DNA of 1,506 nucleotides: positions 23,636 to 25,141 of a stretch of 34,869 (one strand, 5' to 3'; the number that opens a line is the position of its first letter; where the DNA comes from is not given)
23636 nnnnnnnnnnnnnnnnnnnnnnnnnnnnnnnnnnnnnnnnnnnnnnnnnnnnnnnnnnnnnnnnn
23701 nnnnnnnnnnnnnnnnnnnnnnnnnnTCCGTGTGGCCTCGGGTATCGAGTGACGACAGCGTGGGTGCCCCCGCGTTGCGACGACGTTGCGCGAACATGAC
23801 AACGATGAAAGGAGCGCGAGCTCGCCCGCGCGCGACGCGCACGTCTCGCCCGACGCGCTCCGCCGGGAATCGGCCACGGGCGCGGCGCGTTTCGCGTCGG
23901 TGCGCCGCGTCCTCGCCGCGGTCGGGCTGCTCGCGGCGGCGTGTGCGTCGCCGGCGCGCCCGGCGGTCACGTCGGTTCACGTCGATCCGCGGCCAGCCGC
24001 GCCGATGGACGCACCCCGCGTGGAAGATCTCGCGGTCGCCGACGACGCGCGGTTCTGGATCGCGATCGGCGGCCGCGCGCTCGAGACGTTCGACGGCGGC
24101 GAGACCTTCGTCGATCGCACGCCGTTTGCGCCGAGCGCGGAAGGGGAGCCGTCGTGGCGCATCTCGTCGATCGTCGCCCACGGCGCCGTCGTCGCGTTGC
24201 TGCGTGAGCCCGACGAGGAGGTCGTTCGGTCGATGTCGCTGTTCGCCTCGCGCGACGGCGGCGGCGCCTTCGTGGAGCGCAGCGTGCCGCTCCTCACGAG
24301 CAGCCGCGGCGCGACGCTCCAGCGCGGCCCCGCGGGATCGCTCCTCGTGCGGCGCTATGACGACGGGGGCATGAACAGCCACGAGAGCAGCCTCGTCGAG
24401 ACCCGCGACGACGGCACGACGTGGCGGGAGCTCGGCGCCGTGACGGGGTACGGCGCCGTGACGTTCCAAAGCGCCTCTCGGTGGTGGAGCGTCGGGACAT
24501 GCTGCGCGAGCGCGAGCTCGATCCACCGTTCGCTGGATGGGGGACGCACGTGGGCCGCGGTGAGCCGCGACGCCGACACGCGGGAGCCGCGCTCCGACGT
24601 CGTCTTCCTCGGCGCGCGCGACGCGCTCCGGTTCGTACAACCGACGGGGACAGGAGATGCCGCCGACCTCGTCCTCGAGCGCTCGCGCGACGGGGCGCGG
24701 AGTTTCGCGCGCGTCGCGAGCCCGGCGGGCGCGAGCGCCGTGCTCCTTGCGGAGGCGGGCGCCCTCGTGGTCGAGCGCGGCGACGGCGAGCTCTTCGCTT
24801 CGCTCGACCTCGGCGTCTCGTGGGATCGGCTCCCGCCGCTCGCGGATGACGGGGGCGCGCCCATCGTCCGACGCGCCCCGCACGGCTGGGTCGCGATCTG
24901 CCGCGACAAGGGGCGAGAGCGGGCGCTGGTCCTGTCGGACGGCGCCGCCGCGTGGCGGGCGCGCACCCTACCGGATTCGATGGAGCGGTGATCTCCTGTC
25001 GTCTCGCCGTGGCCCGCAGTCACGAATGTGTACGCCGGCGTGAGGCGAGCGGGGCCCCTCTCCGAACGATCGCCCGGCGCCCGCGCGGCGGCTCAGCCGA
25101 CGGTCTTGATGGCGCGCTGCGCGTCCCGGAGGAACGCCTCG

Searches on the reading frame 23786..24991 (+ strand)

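Call 13: search_protein_families(library=pfam, proteins=[window:23786-24991:+], max_evalue=0.01)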
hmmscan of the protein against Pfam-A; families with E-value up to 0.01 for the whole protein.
window:23786-24991:+ (401 aa): 2 families
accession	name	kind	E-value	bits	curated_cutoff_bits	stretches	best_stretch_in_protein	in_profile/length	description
PF02012.26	BNR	-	0.00027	20.9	27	0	248-257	2-11/12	BNR/Asp-box repeat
PF14870.12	PSII_BNR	-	0.00048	19.9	27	0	198-262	35-100/303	Photosynthesis system II assembly factor YCF48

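Call 103: search_protein_families(library=phrogs, proteins=[window:23786-24991:+], max_evalue=0.01)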
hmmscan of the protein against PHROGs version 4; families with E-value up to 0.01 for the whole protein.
window:23786-24991:+ (401 aa): 0 families
